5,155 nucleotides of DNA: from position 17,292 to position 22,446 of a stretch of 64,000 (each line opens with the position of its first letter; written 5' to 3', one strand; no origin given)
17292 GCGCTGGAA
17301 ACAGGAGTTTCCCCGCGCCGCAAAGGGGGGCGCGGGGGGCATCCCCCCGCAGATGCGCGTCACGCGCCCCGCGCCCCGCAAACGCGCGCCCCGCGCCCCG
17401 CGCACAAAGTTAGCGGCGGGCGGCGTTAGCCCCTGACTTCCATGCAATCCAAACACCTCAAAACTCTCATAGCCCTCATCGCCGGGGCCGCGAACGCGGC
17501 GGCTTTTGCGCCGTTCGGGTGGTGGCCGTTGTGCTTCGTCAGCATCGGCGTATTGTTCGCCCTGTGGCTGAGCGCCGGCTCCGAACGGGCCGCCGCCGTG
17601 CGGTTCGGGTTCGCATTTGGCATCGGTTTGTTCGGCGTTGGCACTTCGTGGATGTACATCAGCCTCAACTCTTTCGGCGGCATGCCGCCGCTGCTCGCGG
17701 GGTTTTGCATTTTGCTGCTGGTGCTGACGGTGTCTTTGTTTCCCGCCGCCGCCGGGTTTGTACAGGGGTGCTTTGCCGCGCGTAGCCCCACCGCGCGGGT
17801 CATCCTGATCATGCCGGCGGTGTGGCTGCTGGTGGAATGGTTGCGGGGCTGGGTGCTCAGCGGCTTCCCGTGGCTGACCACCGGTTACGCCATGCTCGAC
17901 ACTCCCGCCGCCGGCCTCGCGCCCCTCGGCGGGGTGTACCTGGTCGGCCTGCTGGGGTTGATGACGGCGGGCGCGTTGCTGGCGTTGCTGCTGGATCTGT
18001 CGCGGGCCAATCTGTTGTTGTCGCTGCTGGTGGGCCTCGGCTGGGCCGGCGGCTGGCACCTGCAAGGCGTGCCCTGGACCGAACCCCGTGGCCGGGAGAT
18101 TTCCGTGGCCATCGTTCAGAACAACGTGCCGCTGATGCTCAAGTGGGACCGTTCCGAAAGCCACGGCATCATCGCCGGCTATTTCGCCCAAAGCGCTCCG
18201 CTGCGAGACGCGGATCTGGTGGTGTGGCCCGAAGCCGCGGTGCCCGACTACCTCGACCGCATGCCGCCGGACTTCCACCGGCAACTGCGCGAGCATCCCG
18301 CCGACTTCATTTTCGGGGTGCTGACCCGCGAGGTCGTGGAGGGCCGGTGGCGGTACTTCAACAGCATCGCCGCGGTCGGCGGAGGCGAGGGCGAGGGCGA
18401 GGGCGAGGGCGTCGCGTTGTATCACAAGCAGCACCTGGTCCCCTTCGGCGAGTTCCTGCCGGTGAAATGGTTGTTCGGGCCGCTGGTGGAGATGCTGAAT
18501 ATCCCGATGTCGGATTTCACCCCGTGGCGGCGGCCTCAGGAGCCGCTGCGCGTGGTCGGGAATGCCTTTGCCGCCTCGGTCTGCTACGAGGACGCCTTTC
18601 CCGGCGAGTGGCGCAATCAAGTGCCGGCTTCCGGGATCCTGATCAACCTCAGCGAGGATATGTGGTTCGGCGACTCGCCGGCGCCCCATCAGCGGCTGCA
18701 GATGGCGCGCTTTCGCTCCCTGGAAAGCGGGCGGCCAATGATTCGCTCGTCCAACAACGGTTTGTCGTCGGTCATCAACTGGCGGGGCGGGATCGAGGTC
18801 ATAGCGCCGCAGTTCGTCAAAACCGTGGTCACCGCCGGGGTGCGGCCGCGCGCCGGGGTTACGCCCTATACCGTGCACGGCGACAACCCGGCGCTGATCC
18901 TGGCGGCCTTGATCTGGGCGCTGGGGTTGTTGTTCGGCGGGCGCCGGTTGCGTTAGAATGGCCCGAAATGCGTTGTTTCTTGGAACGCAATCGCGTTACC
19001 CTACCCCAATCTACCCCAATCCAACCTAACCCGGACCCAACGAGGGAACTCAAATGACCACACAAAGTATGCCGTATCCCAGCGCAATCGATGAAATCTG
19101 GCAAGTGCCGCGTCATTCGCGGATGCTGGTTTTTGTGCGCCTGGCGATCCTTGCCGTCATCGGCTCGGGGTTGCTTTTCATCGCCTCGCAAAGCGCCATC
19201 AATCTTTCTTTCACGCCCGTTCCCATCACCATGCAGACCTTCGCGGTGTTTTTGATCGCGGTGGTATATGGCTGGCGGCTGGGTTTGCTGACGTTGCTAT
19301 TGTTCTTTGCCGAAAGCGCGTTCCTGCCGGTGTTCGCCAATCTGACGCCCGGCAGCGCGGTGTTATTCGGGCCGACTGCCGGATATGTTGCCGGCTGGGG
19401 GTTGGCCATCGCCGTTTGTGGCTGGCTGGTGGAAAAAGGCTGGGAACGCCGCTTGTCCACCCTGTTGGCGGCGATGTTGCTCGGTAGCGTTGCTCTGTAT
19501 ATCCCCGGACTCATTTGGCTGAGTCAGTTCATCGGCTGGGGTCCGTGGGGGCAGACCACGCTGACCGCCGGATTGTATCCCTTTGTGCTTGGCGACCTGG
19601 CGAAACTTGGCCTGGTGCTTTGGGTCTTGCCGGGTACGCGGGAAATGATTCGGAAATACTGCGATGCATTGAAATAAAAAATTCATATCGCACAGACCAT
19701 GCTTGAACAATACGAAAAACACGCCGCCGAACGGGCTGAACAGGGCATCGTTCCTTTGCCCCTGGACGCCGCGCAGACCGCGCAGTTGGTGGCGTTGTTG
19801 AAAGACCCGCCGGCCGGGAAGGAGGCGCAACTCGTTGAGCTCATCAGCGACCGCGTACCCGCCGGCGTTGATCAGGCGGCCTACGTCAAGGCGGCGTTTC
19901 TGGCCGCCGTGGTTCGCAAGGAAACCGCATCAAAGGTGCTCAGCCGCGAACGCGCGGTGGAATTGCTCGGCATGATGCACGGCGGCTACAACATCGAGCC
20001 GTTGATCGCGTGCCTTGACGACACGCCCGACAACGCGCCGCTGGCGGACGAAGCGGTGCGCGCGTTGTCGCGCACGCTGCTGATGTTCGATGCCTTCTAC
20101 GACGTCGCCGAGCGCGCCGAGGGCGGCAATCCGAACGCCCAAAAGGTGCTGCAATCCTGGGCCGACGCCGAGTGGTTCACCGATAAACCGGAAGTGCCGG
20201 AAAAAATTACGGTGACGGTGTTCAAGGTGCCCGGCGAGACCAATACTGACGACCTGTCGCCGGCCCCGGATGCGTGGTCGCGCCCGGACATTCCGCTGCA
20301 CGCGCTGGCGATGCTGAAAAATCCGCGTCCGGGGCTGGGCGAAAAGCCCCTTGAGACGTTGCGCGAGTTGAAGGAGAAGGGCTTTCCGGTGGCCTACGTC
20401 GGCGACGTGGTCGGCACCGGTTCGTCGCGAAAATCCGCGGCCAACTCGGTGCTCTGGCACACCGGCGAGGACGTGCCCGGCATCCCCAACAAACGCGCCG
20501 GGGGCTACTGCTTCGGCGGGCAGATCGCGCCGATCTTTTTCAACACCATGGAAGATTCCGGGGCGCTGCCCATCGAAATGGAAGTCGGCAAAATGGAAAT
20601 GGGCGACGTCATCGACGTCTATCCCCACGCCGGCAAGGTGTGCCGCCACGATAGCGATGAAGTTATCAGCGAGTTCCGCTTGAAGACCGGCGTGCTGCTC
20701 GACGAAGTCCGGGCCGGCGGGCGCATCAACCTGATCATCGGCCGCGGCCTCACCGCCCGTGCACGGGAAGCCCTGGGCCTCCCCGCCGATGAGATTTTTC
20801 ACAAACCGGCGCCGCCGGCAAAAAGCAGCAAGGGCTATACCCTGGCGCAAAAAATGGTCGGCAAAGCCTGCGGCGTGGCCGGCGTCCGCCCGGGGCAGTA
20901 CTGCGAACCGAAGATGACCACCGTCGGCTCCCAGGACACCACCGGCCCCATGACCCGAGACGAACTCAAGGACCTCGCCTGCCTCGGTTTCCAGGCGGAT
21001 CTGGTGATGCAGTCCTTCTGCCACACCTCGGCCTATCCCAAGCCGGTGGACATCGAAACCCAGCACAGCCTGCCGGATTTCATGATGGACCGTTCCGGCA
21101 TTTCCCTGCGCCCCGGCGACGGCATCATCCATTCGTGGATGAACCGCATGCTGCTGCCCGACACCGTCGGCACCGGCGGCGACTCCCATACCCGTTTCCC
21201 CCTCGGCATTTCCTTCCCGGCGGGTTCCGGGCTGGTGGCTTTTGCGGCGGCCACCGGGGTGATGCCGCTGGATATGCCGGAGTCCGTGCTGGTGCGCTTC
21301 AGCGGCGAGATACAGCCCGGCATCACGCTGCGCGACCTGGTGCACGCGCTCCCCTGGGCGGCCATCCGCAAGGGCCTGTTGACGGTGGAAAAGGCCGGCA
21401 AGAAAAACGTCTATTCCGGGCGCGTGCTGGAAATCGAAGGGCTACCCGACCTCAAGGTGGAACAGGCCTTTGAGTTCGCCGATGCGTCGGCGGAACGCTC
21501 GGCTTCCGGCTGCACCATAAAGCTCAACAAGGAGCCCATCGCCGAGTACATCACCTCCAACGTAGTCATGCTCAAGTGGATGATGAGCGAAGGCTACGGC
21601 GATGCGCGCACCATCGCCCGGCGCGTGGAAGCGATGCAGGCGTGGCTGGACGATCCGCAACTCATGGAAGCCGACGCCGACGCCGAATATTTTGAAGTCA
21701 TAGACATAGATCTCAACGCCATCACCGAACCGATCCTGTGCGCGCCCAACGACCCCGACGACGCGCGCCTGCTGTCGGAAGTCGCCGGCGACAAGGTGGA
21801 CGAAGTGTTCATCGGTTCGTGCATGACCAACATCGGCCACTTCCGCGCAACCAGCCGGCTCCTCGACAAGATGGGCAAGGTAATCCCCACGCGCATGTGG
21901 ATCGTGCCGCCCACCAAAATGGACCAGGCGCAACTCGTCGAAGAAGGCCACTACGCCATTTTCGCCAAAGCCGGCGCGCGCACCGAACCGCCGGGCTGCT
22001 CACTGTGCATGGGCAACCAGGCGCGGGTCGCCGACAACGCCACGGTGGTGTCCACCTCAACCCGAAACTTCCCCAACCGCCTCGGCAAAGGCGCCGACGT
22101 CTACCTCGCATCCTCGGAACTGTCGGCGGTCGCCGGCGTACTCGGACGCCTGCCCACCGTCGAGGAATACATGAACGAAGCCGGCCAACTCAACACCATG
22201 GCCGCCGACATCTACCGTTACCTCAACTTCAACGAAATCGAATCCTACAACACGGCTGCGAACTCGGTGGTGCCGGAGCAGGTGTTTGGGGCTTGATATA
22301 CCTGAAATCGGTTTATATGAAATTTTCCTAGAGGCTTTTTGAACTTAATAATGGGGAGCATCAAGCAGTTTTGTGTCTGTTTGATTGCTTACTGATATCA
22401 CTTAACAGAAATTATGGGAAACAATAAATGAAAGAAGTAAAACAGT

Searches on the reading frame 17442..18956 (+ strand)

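Call 34: search_protein_families(library=pfam, proteins=[window:17442-18956:+], max_evalue=0.001)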
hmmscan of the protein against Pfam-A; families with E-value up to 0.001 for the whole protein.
window:17442-18956:+ (504 aa): 2 families
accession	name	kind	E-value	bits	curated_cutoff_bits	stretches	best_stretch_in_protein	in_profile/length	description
PF20154.4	LNT_N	-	2.5e-32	112.7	27.1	1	14-177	1-158/159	Apolipoprotein N-acyltransferase N-terminal domain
PF00795.27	CN_hydrolase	-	2.1e-20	73.6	23.2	1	222-468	2-247/256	Carbon-nitrogen hydrolase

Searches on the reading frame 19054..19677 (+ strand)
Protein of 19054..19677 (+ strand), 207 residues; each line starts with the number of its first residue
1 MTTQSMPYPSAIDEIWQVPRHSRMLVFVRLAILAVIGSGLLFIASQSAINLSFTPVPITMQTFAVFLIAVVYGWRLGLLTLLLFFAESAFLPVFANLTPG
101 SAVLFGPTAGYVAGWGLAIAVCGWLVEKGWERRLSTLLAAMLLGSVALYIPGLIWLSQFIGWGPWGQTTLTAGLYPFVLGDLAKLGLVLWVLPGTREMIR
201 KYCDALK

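Call 34: search_protein_families(library=pfam, proteins=[window:19054-19677:+], max_evalue=0.001)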
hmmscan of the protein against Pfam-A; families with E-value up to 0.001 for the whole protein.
window:19054-19677:+ (207 aa): 1 family
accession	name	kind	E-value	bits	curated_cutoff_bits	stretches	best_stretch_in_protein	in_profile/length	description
PF02632.19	BioY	-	2e-31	109.3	25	1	53-196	1-139/140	BioY family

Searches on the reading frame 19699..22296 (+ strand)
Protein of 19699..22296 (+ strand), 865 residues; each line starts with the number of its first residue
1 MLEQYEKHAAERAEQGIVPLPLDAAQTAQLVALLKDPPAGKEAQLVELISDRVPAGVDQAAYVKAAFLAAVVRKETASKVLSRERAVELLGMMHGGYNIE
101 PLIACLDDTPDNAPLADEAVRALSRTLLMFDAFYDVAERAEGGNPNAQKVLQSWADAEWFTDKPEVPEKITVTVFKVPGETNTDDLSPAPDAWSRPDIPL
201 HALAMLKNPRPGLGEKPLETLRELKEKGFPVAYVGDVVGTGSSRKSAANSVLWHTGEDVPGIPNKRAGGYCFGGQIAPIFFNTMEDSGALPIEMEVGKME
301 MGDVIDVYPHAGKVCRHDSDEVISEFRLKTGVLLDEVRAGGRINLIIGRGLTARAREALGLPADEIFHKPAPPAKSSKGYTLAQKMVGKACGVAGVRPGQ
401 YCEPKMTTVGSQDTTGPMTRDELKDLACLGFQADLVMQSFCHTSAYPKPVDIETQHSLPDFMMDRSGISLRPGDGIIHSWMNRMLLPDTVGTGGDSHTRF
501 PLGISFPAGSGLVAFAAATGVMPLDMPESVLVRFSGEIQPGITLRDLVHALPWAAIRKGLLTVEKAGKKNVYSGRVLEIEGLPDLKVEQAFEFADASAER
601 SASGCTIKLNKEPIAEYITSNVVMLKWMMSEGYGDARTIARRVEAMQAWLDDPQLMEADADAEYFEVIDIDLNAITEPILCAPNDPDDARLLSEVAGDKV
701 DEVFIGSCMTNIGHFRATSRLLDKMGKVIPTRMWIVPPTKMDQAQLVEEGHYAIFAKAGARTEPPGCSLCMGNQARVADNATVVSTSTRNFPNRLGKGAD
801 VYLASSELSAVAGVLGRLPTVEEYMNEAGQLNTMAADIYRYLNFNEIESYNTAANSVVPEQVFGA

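Call 4: search_protein_families(library=pfam, proteins=[window:19699-22296:+], max_evalue=0.01)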
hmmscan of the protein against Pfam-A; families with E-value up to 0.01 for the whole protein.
window:19699-22296:+ (865 aa): 3 families
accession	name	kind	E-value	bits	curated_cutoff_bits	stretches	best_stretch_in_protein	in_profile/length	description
PF06434.19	Aconitase_2_N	-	1.1e-95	319.6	27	1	172-380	1-204/204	Aconitate hydratase 2 N-terminus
PF11791.14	Aconitase_B_N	-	4.4e-61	205.8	25.8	1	4-160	1-153/153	Aconitate B N-terminal domain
PF00330.25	Aconitase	-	9.4e-40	137.4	28.7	1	467-815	98-462/463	Aconitase family (aconitate hydratase)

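Call 6: search_protein_families(library=ncbifam, proteins=[window:19699-22296:+], max_evalue=0.00001)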
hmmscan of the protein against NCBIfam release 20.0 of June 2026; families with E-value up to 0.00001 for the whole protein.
window:19699-22296:+ (865 aa): 14 families
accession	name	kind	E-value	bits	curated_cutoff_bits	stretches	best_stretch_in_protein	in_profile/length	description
TIGR00117.1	acnB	equivalog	0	1486.5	1287.2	1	1-851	1-843/844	bifunctional aconitate hydratase 2/2-methylisocitrate dehydratase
NF006690.0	PRK09238.1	equivalog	0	1464.4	782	1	1-857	3-850/852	bifunctional aconitate hydratase 2/2-methylisocitrate dehydratase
NF001614.1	PRK00402.1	subfamily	2.8e-49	167.9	385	1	381-818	2-411/415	aconitase/3-isopropylmalate dehydratase large subunit family protein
TIGR01343.1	hacA_fam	subfamily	3.5e-45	154.3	385.7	1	381-818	1-408/412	homoaconitate hydratase family protein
TIGR02086.1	IPMI_arch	subfamily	1.4e-44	152.5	410.15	1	381-819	2-407/411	3-isopropylmalate dehydratase/homoaconitate hydratase family large subunit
NF005558.0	PRK07229.1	equivalog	3.5e-38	131.6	612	1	379-824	2-415/647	aconitate hydratase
NF040615.1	HacA_Meth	equivalog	3.1e-33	115.1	550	1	652-817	247-414/419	homoaconitase large subunit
TIGR01342.1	acon_putative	hypoth_equivalog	2.9e-32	111.7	719.15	2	655-823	242-411/655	putative aconitate hydratase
TIGR02083.1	LEU2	equivalog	1e-28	100.5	610.65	1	653-820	244-415/419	3-isopropylmalate dehydratase large subunit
NF009116.0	PRK12466.1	subfamily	1.1e-26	93.5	531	1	695-825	337-469/472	3-isopropylmalate dehydratase large subunit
NF004016.0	PRK05478.1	subfamily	5.3e-25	87.9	510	1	695-824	335-466/468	3-isopropylmalate dehydratase large subunit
TIGR00170.1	leuC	equivalog_domain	3.4e-20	72.1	560.25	1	699-821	338-463/466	3-isopropylmalate dehydratase large subunit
TIGR00139.1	h_aconitase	equivalog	1.6e-13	50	529.9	1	473-831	99-464/709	homoaconitase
TIGR01340.1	aconitase_mito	equivalog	1.5e-08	33.5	825.35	1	471-816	130-470/745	aconitate hydratase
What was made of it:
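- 19699..22296 (+): acnB, the left host flank (not part of the system). TIGR00117 at 1486 bits, above the cutoff (call 6).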
